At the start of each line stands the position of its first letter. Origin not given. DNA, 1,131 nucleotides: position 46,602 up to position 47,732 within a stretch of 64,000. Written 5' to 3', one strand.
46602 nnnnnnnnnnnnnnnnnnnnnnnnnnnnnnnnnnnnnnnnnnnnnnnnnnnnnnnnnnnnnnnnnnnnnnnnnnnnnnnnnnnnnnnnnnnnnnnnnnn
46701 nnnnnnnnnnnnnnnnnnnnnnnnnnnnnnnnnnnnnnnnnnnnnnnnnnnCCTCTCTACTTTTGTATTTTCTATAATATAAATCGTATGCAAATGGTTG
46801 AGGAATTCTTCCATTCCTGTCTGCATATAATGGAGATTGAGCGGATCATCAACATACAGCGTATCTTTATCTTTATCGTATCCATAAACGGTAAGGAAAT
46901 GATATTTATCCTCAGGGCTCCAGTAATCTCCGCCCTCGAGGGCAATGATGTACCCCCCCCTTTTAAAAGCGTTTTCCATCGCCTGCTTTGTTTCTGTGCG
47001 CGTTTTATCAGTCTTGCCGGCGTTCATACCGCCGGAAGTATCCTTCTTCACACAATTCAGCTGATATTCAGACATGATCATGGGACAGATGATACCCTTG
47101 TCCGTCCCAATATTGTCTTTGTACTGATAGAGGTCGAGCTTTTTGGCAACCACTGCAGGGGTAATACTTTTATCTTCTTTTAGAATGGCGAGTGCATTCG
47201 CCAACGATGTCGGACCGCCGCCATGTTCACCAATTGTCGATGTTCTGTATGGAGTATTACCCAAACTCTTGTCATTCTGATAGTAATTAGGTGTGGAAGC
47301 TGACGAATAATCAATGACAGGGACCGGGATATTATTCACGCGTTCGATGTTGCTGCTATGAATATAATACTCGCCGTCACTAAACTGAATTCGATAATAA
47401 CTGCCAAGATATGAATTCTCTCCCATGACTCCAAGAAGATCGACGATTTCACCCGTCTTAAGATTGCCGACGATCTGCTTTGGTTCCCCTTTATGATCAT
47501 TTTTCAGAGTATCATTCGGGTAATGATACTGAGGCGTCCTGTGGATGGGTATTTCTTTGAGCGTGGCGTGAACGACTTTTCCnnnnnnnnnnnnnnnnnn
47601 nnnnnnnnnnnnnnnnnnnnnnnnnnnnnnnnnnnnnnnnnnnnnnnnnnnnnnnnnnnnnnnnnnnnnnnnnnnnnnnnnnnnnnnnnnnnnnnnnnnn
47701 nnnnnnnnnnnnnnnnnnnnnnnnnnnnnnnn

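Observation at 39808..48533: Tandem triplet of SH3b + C39-like peptidase paralogs in which only 1 of 5 papain-fold units keeps the canonical Cys/His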

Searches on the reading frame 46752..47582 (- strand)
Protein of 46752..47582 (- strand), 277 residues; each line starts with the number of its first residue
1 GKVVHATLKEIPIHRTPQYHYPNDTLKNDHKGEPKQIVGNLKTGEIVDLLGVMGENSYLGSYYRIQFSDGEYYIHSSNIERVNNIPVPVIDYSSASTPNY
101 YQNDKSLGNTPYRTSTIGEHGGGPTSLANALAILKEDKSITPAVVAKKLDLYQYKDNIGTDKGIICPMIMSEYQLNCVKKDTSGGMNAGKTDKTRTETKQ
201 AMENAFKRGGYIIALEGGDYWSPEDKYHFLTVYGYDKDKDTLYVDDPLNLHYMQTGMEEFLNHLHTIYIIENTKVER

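Call 43: predict_structure(alignment_id=A4)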
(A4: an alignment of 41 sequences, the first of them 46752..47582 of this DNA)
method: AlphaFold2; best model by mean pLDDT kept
length: 277 residues; sequences in the alignment: 41
mean_pLDDT: 85.9   pTM: 0.86
mean pLDDT of the five models: 85.9, 85.7, 85.6, 84.9, 84.6
residues with pLDDT >= 90: 146; 70-90: 92; 50-70: 35; < 50: 4
segments of 3 or more residues with pLDDT < 50: none
pLDDT, mean of each block of 10 residues (from residue 1): 92 81 53 79 95 74 90 89 87 78 91 94 96 93 97 89 96 97 69 88 91 85 74 90 85 85 92 68
secondary structure, 60 per line:
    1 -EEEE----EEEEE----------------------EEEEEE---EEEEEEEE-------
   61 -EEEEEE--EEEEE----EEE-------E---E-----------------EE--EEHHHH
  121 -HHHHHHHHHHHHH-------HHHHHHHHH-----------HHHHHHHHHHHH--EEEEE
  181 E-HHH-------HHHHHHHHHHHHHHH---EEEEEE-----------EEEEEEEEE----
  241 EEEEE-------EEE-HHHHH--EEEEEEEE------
elements in order: E2-5 E10-14 E37-42 E46-53 E62-67 E70-74 E79-81 H117-120 H122-134 H142-150 H162-173 E176-181 H193-207 E211-216 E228-236 E241-245 E253-255 H257-261 E264-271

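Call 46: fold_search(model_id=the predicted structure, library=pdb)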
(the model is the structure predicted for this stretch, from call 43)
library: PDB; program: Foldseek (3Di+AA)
matches with E <= 10: 561; with E <= 0.001: 17
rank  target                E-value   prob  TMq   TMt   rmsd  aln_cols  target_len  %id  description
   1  22oc                  1.6e-05  1.00  0.43  0.58   5.2       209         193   17  Crystal structure of P210 CD lyase (released 2026-03-18)
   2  6tjl_A                1.8e-05  1.00  0.34  0.42   9.1       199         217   16  Mature primitive pytochelatin synthase Alr0975 from Nostoc species bound to glutathione (released 2020-12-09)
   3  2btw_B                2.3e-05  1.00  0.31  0.39   8.5       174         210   15  Crystal structure of Alr0975 (released 2005-12-14)
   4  6th5_B                2.8e-05  1.00  0.33  0.42   9.4       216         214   16  Crystal structure of mature wildtype primitive Phytochelatin synthase from Nostoc spec. - Alr0975 (released 2020-11-25)
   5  6tho_B                4.4e-05  1.00  0.32  0.39   9.4       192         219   15  Acylintermediate of glutathione and the mature primitive phytochelatin synthase Alr0975 from Nostoc PCC 7120 at atomic (released 2020-12-02)
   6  2bu3_B                4.6e-05  1.00  0.34  0.44   9.9       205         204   14  Acyl-enzyme intermediate between Alr0975 and glutathione at pH 3.4 (released 2005-12-14)
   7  2bu3_A                6.0e-05  1.00  0.31  0.41   8.8       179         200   15  Acyl-enzyme intermediate between Alr0975 and glutathione at pH 3.4 (released 2005-12-14)
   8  6th5_A                7.2e-05  1.00  0.31  0.39   9.7       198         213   15  Crystal structure of mature wildtype primitive Phytochelatin synthase from Nostoc spec. - Alr0975 (released 2020-11-25)
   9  2btw_A                7.2e-05  1.00  0.31  0.39   9.2       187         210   16  Crystal structure of Alr0975 (released 2005-12-14)
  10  6tho_A                1.3e-04  1.00  0.33  0.40   8.7       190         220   15  Acylintermediate of glutathione and the mature primitive phytochelatin synthase Alr0975 from Nostoc PCC 7120 at atomic (released 2020-12-02)
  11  5oed_A                1.3e-04  1.00  0.36  0.48   6.1       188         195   11  Human Rab32:GDP in complex with Salmonella GtgE C45A mutant (released 2018-01-10)
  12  1pxv_A                1.6e-04  1.00  0.38  0.54   7.6       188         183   13  The staphostatin-staphopain complex: a forward binding inhibitor in complex with its target cysteine protease (released 2003-10-21)
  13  1x9y_A                2.8e-04  1.00  0.39  0.32  16.1       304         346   11  The prostaphopain B structure (released 2004-11-23)
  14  5oec_A                3.6e-04  1.00  0.35  0.47   5.6       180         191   10  Human Rab32 (18-201):GDP in complex with Salmonella GtgE (21-214) C45A mutant (released 2018-01-10)
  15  8vp5_B                4.6e-04  1.00  0.33  0.15   5.7       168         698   14  Cryo-EM structure of the ABC transporter PCAT1 bound with ADP and Substrate (released 2024-10-30)
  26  2krs_MODEL_1_A        1.9e-03  1.00  0.21  0.69   4.0        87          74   15  Solution NMR structure of SH3 domain from CPF_0587 (fragment 415-479) from Clostridium perfringens. Northeast  (released 2010-01-26)
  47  2kt8_MODEL_1_A        8.6e-03  1.00  0.18  0.57   5.0        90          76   16  Solution NMR structure of the CPE1231(468-535) protein from Clostridium perfringens, Northeast Structural Geno (released 2010-02-02)
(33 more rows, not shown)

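Call 71: fold_search(model_id=the predicted structure, library=viral)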
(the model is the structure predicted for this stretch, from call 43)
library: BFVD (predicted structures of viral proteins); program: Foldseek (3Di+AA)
matches with E <= 10: 735; with E <= 0.001: 15
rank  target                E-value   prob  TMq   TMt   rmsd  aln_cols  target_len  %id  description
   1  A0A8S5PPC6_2          7.6e-09  1.00  0.48  0.10  13.3       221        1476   16  Morphogenesis protein 1 wall, phi29, hydrolase, infection [Myoviridae sp. ctwwN25]
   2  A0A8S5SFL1            9.2e-08  1.00  0.51  0.57   9.5       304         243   12  Peptidase [Podoviridae sp. ctZih56]
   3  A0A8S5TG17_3          2.1e-07  1.00  0.48  0.12   3.9       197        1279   18  Tail tape measure [Myoviridae sp. ctIty1]
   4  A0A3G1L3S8            5.9e-07  1.00  0.35  0.35  13.0       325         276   13  Putative peptidoglycan-binding protein [Synechococcus phage S-CBWM1]
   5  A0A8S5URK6            8.1e-07  1.00  0.48  0.52   3.3       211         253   18  Peptidase [Siphoviridae sp. cthae16]
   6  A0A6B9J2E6            4.6e-06  1.00  0.43  0.49   5.3       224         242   13  (no name in the UniProt tables at hand)
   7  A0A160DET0            1.2e-05  1.00  0.40  0.53   4.3       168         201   13  Endolysin [Gordonia phage OneUp]
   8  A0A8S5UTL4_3          1.5e-05  1.00  0.44  0.12  11.8       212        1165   18  Morphogenesis protein 1 hydrolase [Myoviridae sp. ctYA416]
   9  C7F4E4                4.1e-05  1.00  0.39  0.28   5.1       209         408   14  (no name in the UniProt tables at hand)
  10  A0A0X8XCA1            1.3e-04  1.00  0.40  0.31   4.9       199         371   13  (no name in the UniProt tables at hand)
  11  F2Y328                2.5e-04  1.00  0.33  0.39   8.0       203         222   13  (no name in the UniProt tables at hand)
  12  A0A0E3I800            3.6e-04  1.00  0.43  0.27   5.1       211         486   10  Lysozyme [Synechococcus phage ACG-2014f]
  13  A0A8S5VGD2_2          4.1e-04  1.00  0.37  0.08   5.2       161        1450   14  Peptidase [Myoviridae sp. ctkfK18]
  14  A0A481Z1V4            6.7e-04  1.00  0.36  0.50   7.0       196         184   13  Uncharacterized protein [Mimivirus LCMiAC02]
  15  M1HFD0                8.1e-04  0.89  0.34  0.18  22.8       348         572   11  PBCV-1 P7 disulphide-bonded domain-containing protein [Paramecium bursaria Chlorella virus CVA-1]
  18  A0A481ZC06            4.1e-03  0.57  0.23  0.24  18.3       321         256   10  NlpC/P60 family protein [Pithovirus LCPAC404]
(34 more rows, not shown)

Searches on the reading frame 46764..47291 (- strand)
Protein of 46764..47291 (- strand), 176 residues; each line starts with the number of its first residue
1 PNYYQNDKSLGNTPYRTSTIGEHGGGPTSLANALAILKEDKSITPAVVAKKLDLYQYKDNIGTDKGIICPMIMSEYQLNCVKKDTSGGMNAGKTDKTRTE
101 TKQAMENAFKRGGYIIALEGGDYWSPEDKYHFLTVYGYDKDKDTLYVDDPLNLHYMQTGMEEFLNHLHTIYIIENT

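Call 24: search_protein_families(library=pfam, proteins=[window:46764-47291:-], max_evalue=1)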
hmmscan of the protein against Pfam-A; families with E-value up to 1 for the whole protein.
seq(176 aa): 4 families
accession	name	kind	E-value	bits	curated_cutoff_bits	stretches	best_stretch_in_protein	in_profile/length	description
PF13529.12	Peptidase_C39_2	-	5.5e-09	37.2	24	1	1-150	4-142/143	Peptidase_C39 like family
PF12385.14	Peptidase_C70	-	0.029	14.7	19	1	123-166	98-139/141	Papain-like cysteine protease AvrRpt2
PF14399.12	BtrH_N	-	0.098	13.3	29.7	1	129-150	113-134/134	Butirosin biosynthesis protein H, N-terminal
PF02335.20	Cytochrom_C552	-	0.11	11.9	24.1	1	71-134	304-367/438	Cytochrome c552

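Call 34: find_homologous_proteins(query=A3, max_evalue=0.00001)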
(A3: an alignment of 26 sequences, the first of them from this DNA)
Query A3 (26 sequences) (176 aa, profile of the alignment): 4 proteins with E <= 0.00001 among 1012 candidates.
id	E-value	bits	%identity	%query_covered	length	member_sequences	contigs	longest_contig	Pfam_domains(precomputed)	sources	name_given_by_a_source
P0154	2.0e-34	137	29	86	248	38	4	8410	PF13529.14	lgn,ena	-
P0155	6.1e-28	116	30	32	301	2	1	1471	PF13529.14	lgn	-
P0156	2.1e-20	91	40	27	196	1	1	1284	PF13529.14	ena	-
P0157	3.2e-11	62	50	20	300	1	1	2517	PF13529.14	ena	-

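Call 64: search_solved_structures(query=A3, max_evalue=1, show_alignments=4)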
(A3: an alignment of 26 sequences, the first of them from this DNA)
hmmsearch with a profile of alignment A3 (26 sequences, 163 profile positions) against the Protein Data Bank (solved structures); distinct sequences matched with E-value up to 1: 7.
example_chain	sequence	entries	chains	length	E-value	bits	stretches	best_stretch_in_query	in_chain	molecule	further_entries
3erv_A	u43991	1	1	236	4.8e-07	33.3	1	24-141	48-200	putative C39-like peptidase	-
6mpz_A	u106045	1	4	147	0.00045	23.6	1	24-143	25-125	Double Glycine Motif Protease domain from AMS/PCAT Transporter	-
8z4h_A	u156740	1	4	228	0.0054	20.1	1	24-143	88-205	Endoisopeptidase PeiR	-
8z4n_A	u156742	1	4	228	0.019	18.3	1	59-143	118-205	Endoisopeptidase PeiR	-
3k8u_A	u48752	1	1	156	0.03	17.7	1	20-156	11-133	Putative ABC transporter, ATP-binding protein ComA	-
5xe8_A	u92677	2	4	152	0.04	17.2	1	20-156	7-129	Putative ABC transporter, ATP-binding protein ComA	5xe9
9l5u_A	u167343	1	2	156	0.041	17.2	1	115-144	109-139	DUF4150 domain-containing protein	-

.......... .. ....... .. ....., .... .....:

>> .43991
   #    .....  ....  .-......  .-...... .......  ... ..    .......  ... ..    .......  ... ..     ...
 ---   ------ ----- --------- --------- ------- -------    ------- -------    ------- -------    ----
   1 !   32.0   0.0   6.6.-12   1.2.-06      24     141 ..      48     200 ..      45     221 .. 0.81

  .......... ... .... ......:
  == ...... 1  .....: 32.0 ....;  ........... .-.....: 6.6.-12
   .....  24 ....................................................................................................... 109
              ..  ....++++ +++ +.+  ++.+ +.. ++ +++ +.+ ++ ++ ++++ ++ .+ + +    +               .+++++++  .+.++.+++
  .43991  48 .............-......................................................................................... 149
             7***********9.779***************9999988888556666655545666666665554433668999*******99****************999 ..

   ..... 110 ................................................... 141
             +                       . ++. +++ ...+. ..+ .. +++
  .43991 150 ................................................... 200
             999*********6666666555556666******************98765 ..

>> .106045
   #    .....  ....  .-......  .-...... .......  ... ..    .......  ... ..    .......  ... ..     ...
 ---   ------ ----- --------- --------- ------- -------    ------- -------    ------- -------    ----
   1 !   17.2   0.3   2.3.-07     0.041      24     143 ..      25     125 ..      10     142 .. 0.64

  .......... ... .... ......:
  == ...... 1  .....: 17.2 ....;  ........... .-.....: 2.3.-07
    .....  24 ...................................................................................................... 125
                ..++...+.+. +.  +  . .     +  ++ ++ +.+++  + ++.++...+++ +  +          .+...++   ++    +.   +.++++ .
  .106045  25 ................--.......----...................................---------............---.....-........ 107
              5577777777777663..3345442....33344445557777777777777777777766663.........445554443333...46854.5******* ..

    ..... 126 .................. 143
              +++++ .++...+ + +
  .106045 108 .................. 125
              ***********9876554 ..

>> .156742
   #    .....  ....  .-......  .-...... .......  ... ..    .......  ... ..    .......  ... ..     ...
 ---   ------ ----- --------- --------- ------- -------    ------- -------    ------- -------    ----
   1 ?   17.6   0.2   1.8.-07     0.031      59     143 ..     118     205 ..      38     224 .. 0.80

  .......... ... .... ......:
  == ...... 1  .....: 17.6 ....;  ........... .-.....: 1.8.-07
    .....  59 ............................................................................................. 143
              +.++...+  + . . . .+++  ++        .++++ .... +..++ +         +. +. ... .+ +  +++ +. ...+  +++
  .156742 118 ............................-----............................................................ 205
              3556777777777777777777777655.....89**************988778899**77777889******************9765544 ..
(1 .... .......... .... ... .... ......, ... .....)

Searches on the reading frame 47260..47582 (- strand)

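Call 24: search_protein_families(library=pfam, proteins=[window:47260-47582:-], max_evalue=1)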
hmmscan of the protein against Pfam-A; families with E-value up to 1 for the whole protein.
window:47260-47582:- (107 aa): 1 family
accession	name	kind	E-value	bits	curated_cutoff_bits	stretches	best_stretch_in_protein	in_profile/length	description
PF08239.17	SH3_3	-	0.0048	17.5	27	1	36-79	14-53/54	Bacterial SH3 domain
